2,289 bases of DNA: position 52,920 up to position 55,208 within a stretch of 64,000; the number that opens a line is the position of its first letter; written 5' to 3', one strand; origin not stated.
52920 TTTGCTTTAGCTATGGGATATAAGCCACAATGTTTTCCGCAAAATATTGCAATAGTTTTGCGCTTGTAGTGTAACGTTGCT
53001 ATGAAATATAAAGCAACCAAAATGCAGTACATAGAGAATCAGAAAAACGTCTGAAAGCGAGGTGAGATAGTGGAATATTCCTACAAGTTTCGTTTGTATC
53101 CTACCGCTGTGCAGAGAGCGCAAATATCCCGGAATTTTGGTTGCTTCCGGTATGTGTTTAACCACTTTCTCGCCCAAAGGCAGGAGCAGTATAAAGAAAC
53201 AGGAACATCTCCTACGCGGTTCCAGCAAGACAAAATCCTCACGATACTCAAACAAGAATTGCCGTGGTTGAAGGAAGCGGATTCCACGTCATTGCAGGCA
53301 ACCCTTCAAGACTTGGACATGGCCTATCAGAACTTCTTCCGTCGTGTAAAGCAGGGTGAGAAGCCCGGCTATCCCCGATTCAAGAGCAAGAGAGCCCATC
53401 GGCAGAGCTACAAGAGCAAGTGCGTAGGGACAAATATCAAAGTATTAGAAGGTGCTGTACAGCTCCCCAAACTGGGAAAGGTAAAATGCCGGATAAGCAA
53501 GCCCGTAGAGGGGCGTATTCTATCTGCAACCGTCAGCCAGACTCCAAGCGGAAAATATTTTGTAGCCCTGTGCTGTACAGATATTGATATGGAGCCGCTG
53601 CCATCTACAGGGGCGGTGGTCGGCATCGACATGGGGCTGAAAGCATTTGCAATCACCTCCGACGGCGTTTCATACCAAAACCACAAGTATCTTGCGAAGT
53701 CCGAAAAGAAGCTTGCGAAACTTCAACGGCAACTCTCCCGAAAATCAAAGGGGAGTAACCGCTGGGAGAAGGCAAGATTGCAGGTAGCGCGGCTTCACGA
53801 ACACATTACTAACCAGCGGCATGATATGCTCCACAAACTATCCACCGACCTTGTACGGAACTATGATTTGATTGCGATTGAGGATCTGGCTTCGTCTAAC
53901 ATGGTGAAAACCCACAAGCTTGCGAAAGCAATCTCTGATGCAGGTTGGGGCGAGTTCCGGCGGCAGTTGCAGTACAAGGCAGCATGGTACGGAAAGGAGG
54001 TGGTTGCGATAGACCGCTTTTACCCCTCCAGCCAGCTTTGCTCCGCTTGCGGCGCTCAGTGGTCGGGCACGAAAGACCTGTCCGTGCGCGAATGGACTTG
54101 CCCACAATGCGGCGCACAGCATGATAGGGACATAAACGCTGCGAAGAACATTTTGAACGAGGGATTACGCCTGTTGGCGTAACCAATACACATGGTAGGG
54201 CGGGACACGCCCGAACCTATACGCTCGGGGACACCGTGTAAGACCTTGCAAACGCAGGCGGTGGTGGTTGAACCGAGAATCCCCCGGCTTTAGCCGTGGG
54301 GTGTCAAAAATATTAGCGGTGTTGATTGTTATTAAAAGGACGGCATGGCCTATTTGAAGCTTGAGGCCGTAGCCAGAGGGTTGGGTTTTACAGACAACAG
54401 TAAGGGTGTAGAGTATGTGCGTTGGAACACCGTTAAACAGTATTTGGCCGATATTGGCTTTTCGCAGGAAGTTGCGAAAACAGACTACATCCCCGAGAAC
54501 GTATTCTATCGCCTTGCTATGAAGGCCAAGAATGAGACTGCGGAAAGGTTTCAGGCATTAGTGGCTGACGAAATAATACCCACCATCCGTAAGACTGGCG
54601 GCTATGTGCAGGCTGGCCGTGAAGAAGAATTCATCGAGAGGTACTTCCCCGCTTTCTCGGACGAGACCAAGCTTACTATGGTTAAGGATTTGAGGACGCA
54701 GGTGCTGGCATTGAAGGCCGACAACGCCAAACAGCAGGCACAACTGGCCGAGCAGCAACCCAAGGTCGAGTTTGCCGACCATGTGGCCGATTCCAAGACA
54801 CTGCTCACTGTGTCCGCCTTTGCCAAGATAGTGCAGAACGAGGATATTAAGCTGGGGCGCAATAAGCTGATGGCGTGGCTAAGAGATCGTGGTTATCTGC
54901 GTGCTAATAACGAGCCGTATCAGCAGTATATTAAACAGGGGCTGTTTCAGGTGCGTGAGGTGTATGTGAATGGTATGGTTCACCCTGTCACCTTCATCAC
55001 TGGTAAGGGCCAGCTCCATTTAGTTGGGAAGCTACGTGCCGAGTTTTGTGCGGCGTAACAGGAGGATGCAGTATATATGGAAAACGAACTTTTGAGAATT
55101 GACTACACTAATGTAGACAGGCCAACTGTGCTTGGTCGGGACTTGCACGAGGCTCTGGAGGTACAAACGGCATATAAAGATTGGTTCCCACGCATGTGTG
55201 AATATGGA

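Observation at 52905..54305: TnpB element inserted into one of three Bro-N antirepressor paralogs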

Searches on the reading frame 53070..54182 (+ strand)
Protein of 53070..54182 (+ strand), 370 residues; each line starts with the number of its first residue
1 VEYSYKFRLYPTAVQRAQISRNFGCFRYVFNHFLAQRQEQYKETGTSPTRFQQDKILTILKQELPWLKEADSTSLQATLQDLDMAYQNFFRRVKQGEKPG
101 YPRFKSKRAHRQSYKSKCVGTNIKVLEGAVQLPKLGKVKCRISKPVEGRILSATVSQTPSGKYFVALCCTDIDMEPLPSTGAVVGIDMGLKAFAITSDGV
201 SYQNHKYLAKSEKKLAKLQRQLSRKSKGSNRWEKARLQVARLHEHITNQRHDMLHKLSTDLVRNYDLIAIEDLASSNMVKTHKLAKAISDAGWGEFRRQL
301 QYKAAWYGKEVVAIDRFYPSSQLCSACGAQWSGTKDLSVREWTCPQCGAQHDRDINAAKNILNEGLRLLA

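Call 3: search_protein_families(library=pfam, proteins=[window:53070-54182:+], max_evalue=0.01)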
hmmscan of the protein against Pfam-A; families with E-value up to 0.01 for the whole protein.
window:53070-54182:+ (370 aa): 3 families
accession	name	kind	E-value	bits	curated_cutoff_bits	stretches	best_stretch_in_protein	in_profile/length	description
PF07282.18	Cas12f1-like_TNB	-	3e-28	98.2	26.3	1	293-361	1-60/60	Cas12f1-like, TNB domain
PF01385.25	OrfB_IS605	-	4.2e-28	98.4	30.5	1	174-280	9-118/120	Probable transposase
PF12323.14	HTH_OrfB_IS605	-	8e-18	64.1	21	1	1-45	1-46/47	Helix-turn-helix domain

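Call 8: find_related_loci(query=window:53070-54182:+, collection=viral_contigs, flank=3000)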
Query window:53070-54182:+ (370 aa) in viral_contigs; peptide patterns used: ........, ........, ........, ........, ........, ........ (x = any residue, [..] = any of these).
73 stretches matched a pattern; 69 encode a relative of the query (tblastn E <= 1e-3); 69 distinct loci.
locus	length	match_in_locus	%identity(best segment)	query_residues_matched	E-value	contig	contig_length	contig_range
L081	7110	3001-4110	78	1-370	0e+0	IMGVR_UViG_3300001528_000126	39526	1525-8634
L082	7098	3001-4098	54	1-370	1e-142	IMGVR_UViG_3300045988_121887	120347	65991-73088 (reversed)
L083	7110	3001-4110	55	2-370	8e-135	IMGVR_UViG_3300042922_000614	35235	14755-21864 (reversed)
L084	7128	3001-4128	54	1-369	2e-128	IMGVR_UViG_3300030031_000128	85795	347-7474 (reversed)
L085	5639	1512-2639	53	1-369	6e-128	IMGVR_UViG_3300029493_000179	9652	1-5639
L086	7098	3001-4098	53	4-369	2e-123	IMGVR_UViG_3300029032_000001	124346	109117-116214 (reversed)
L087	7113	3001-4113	49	1-369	4e-121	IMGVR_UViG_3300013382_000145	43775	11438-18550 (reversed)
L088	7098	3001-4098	50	4-369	6e-117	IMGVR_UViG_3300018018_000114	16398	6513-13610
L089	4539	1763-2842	50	5-366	3e-113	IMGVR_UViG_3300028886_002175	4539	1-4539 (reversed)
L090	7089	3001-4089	50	4-369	4e-112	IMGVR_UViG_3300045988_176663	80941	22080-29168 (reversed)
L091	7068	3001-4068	47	4-366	1e-107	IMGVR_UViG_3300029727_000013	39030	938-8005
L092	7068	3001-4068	47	4-366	1e-107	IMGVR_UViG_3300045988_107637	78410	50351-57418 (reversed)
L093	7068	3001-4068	47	4-366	1e-107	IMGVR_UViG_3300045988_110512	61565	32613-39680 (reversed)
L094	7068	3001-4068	47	4-366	5e-107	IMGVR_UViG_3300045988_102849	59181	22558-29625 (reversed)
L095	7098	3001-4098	48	1-369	3e-107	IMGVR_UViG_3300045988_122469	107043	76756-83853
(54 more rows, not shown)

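Call 13: find_encoding_contigs(protein=window:53070-54182:+, flank=4000, max_places=10)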
Protein window:53070-54182:+ (370 aa): 6 contigs read that carry it; 2 places shown.
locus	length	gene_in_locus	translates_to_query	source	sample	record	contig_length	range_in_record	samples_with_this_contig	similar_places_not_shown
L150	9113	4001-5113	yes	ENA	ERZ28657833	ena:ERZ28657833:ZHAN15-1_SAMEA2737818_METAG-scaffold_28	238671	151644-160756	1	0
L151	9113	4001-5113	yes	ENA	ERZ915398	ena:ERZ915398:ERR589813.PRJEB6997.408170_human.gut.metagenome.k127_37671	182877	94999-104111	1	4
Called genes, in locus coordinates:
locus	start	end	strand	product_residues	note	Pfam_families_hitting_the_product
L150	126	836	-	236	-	PF00196:GerE (weak)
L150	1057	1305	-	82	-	-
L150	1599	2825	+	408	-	PF27199:YonV_C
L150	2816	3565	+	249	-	-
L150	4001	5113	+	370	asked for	PF12323:HTH_OrfB_IS605, PF01385:OrfB_IS605, PF07282:Cas12f1-like_TNB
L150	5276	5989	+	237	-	PF02498:Bro-N (weak), PF03374:ANT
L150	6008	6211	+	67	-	PF08346:AntA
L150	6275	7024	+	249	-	PF02498:Bro-N, PF03374:ANT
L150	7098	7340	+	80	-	-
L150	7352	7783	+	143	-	-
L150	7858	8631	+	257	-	PF02498:Bro-N, PF03374:ANT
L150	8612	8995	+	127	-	-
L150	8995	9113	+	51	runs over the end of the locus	-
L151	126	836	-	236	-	PF00196:GerE (weak)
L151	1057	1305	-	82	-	-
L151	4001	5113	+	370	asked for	PF12323:HTH_OrfB_IS605, PF01385:OrfB_IS605, PF07282:Cas12f1-like_TNB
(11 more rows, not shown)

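Call 14: find_related_loci(query=window:53070-54182:+, collection=genome_contigs, flank=3000)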
Query window:53070-54182:+ (370 aa) in genome_contigs; peptide patterns used: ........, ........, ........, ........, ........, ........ (x = any residue, [..] = any of these).
148 stretches matched a pattern; 107 encode a relative of the query (tblastn E <= 1e-3); the best 80 are kept; 80 distinct loci.
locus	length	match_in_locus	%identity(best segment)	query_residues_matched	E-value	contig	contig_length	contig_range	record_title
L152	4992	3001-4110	81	1-370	0e+0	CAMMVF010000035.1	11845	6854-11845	MAG: uncultured Clostridia bacterium isolate ERR4836950_bin.25_MetaWRAP_v1.1_MAG genome assembly, contig: NODE_2559_leng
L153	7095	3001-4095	57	1-370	7e-141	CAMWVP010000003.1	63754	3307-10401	MAG TPA_asm: uncultured Clostridia bacterium isolate SRR14411330_bin.1_metawrap_v1.3_MAG genome assembly, contig: NODE.1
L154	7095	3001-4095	56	1-369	1e-138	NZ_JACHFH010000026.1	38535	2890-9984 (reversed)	Pectinatus brassicae strain DSM 24661 Ga0415362_26, whole genome shotgun sequence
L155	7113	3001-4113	54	1-370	4e-136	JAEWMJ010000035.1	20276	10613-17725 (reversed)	MAG: Bacillota bacterium isolate OH_PDB_132 k127_921068, whole genome shotgun sequence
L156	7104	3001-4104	56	1-369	3e-134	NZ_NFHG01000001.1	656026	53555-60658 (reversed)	Flavonifractor sp. An82 An82_contig_1, whole genome shotgun sequence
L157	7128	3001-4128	55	1-369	4e-133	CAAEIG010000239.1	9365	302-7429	MAG TPA_asm: Clostridia bacterium, isolate HGM12914, WGS project CAAEIG010000000 data, contig: ERS473283_28_k99_85844, w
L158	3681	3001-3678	77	1-229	8e-120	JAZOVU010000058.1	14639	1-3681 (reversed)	MAG: Candidatus Pelethomonas sp. isolate T1900045525_YK20190219.MAGScoT_cleanbin_000023 SGB_7681_k141_97806, whole genom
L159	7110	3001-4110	49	5-370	1e-118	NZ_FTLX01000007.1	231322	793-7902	Domibacillus enclensis strain NIO-1016, whole genome shotgun sequence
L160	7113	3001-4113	49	4-370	8e-118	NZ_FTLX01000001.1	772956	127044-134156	Domibacillus enclensis strain NIO-1016, whole genome shotgun sequence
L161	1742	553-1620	47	4-366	1e-115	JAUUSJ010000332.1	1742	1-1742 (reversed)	MAG: Blautia sp. isolate N1171.6 NODE_11938_length_1742_cov_24.917012, whole genome shotgun sequence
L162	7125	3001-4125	46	1-367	5e-108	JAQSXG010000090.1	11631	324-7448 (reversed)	MAG: Neobacillus sp. isolate L_E1_T20_A_bin.13 scaffold_8849, whole genome shotgun sequence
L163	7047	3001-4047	48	5-362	6e-106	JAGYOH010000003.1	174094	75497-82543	MAG: Clostridia bacterium isolate M55B163 3, whole genome shotgun sequence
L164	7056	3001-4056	47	1-362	3e-106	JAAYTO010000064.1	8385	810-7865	MAG: Clostridium sp. isolate AS24abBPME_43 22954_AS24, whole genome shotgun sequence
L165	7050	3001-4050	47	4-362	9e-104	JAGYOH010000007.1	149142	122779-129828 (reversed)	MAG: Clostridia bacterium isolate M55B163 7, whole genome shotgun sequence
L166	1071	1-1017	46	25-370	1e-107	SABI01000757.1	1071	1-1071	MAG: Spirochaetia bacterium isolate INTA.CYC.084 contig-100_133872, whole genome shotgun sequence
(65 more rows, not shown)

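Call 36: search_solved_structures(query=window:53070-54182:+, show_alignments=2)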
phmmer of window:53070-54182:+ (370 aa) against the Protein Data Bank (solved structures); distinct sequences matched with E-value up to 0.001: 16.
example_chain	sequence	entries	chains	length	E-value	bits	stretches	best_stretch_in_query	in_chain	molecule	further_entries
9yyg_A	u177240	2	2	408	1.7e-114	385.7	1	5-366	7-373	AI-designed RNA-guided nuclease | AI-generated RNA-guided nuclease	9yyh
8bf8_A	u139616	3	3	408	8e-106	357.2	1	5-366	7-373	RNA-guided DNA endonuclease TnpB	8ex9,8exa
8h1j_A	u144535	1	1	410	8.1e-106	357.1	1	5-366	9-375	RNA-guided DNA endonuclease TnpB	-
8iaz_A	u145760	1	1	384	7.1e-41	143.6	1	4-362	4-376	Transposase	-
9jfo_A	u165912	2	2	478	6.2e-38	133.9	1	228-363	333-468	LaTranC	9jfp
9jfq_A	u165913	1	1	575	1.4e-37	132.7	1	228-363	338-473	LaTranC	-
9j09_A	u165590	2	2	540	1.6e-35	125.9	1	201-368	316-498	Transposase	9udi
9b0l_P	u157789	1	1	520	4.1e-16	62.1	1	212-367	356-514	TnpB-like protein L79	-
8hr5_A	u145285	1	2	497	6.8e-09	38.4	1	171-362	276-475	Transposase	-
8j1j_A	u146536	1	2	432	3.2e-06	29.6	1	201-362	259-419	Transposase IS605 OrfB C-terminal domain-containing protein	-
8j12_A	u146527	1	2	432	4.4e-06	29.1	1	201-362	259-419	Transposase IS605 OrfB C-terminal domain-containing protein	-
8j3r_A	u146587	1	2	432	4.8e-06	29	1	203-362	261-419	Transposase IS605 OrfB C-terminal domain-containing protein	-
7wju_A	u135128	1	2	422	5.6e-06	28.8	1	204-362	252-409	OrfB_Zn_ribbon domain-containing protein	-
23vu_A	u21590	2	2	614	5.6e-06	28.8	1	294-366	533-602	UnCas12m4a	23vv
8dzj_A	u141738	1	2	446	6.2e-06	28.6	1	204-362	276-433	OrfB_Zn_ribbon domain-containing protein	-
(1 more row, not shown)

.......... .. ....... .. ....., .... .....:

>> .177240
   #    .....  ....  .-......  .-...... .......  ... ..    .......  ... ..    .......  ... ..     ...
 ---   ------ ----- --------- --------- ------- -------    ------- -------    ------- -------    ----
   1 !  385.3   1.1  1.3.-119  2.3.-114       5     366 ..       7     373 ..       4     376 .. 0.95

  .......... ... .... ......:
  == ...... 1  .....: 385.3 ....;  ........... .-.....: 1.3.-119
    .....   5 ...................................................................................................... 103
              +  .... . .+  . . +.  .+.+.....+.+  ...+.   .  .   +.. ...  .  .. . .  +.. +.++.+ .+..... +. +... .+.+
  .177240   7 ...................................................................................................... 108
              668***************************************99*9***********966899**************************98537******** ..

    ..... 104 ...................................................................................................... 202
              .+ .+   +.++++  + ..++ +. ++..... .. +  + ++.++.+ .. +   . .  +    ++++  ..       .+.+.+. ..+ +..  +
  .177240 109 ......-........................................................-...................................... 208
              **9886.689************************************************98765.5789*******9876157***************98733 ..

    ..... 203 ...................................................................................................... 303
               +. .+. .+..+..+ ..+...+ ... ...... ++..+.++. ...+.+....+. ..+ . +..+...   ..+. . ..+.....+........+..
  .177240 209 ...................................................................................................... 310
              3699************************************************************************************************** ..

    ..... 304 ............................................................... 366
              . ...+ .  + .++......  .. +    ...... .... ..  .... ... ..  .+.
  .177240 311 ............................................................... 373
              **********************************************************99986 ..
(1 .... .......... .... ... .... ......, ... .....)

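Call 53: search_protein_families(library=pfam, proteins=[L152:2594-2986:+], max_evalue=0.001)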
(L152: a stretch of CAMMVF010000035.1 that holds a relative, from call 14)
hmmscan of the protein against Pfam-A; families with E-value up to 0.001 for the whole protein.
L152:2594-2986:+ (130 aa): 1 family
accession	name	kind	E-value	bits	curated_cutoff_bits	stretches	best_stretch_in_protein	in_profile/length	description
PF01797.21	Y1_Tnp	-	2.6e-46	157.1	23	1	10-127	2-121/121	Transposase IS200 like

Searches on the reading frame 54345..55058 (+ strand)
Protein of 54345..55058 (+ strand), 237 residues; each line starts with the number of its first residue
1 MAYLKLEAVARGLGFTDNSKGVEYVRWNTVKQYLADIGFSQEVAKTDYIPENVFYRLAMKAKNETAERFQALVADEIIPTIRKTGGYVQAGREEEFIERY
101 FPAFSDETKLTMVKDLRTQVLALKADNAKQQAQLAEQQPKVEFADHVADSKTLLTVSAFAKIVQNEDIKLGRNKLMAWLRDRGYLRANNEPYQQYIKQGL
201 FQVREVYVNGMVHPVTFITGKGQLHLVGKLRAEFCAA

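Call 3: search_protein_families(library=pfam, proteins=[window:54345-55058:+], max_evalue=0.01)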
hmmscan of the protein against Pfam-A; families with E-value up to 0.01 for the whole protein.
window:54345-55058:+ (237 aa): 2 families
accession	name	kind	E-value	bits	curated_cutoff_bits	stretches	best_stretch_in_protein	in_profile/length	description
PF03374.19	ANT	-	1.2e-23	84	25.3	1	131-231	1-106/108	Phage antirepressor protein KilAC domain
PF02498.22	Bro-N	-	2.4e-07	31.7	25.6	1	3-79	13-96/96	BRO family, N-terminal domain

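Call 7: find_related_loci(query=window:54345-55058:+, collection=viral_contigs, flank=6000)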
Query window:54345-55058:+ (237 aa) in viral_contigs; peptide patterns used: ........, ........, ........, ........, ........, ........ (x = any residue, [..] = any of these).
238 stretches matched a pattern; 234 encode a relative of the query (tblastn E <= 1e-3); the best 80 are kept; 80 distinct loci.
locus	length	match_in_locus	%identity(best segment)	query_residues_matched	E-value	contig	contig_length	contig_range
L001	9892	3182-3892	99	1-237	2e-158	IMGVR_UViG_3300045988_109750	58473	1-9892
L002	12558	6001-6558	69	49-237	3e-81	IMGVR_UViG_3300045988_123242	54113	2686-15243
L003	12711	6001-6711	51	2-237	1e-70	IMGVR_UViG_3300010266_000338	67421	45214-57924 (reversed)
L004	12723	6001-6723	50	2-237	2e-69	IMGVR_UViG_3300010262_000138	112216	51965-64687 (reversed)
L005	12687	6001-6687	47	2-233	4e-63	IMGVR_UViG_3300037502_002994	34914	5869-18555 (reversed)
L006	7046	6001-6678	50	2-227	1e-59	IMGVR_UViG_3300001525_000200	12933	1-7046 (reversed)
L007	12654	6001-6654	45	2-227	1e-57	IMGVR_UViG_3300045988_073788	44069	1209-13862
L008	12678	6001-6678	45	2-230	7e-57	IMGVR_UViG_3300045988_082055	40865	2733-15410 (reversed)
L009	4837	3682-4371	42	1-230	2e-55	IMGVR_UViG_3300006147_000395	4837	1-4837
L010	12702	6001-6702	44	1-227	2e-54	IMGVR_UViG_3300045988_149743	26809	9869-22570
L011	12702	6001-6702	44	1-227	7e-54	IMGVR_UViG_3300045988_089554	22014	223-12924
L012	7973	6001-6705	44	2-232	7e-53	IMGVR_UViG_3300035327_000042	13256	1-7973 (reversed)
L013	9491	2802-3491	41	2-227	3e-53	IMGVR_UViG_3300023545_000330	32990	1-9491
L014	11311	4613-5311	42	2-236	1e-52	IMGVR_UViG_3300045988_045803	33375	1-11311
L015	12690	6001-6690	41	2-227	7e-52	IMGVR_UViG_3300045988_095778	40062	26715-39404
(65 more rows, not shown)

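Call 53: search_protein_families(library=pfam, proteins=[L002:4012-4497:+, L002:4448-5617:+, L001:2271-3068:+, L001:3122-3895:+], max_evalue=0.001)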
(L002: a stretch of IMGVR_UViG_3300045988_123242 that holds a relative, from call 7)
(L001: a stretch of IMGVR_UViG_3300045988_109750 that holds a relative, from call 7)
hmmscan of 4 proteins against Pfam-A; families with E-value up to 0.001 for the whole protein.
L002:4012-4497:+ (161 aa): 1 family
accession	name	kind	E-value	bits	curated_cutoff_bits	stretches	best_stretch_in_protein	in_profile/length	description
PF00239.26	Resolvase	-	3.6e-22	79.5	23.3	1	12-137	2-131/145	Resolvase, N terminal domain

L002:4448-5617:+ (389 aa): 3 families
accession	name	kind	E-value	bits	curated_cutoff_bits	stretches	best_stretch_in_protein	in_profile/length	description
PF07282.18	Cas12f1-like_TNB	-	1.6e-22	79.9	26.3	1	313-380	1-60/60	Cas12f1-like, TNB domain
PF01385.25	OrfB_IS605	-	2.9e-17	63.4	30.5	1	175-302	2-120/120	Probable transposase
PF12323.14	HTH_OrfB_IS605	-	1e-14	54.2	21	1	1-48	1-46/47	Helix-turn-helix domain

L001:2271-3068:+ (265 aa): 1 family
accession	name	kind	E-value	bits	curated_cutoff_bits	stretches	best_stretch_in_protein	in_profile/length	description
PF02498.22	Bro-N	-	1.2e-33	116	25.6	2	16-104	1-96/96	BRO family, N-terminal domain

L001:3122-3895:+ (257 aa): 2 families
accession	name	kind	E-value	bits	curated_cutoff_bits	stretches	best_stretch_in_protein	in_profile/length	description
PF03374.19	ANT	-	4e-25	88.7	25.3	1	151-251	1-106/108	Phage antirepressor protein KilAC domain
PF02498.22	Bro-N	-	1.2e-07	32.6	25.6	1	14-99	3-96/96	BRO family, N-terminal domain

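Call 55: find_encoding_contigs(protein=window:54345-55058:+, flank=4000, max_places=10)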
Protein window:54345-55058:+ (237 aa): 22 contigs read that carry it; 6 places shown.
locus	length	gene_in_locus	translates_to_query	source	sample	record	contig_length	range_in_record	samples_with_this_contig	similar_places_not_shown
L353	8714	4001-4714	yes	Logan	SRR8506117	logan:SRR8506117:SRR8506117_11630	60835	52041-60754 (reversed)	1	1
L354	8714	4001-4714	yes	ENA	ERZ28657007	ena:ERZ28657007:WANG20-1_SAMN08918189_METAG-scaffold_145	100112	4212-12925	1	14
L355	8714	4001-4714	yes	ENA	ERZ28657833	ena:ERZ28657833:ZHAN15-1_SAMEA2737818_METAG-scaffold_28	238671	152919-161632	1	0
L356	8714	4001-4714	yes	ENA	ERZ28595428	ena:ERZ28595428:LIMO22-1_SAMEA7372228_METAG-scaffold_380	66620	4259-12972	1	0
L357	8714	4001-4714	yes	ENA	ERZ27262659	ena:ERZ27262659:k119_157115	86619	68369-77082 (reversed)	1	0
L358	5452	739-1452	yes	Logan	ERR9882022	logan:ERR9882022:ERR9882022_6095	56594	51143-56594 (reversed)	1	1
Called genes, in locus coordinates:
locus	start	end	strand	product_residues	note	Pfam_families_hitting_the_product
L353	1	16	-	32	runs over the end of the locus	?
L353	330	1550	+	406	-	PF27199:YonV_C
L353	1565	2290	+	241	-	PF25213:HVO_A0261_N (faint)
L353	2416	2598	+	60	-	PF02498:Bro-N (weak)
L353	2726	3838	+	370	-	PF12323:HTH_OrfB_IS605, PF01385:OrfB_IS605, PF07282:Cas12f1-like_TNB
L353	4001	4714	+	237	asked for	PF02498:Bro-N (weak), PF03374:ANT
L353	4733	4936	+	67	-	PF08346:AntA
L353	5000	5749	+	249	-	PF02498:Bro-N, PF03374:ANT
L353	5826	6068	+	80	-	-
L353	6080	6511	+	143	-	-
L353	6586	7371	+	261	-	PF02498:Bro-N, PF03374:ANT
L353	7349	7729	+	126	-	-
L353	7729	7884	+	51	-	-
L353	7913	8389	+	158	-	PF00383:dCMP_cyt_deam_1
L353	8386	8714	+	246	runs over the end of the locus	-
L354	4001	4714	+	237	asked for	PF02498:Bro-N (weak), PF03374:ANT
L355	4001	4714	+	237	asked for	PF02498:Bro-N (weak), PF03374:ANT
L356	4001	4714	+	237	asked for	PF02498:Bro-N (weak), PF03374:ANT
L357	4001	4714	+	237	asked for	PF02498:Bro-N (weak), PF03374:ANT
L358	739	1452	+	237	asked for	PF02498:Bro-N (weak), PF03374:ANT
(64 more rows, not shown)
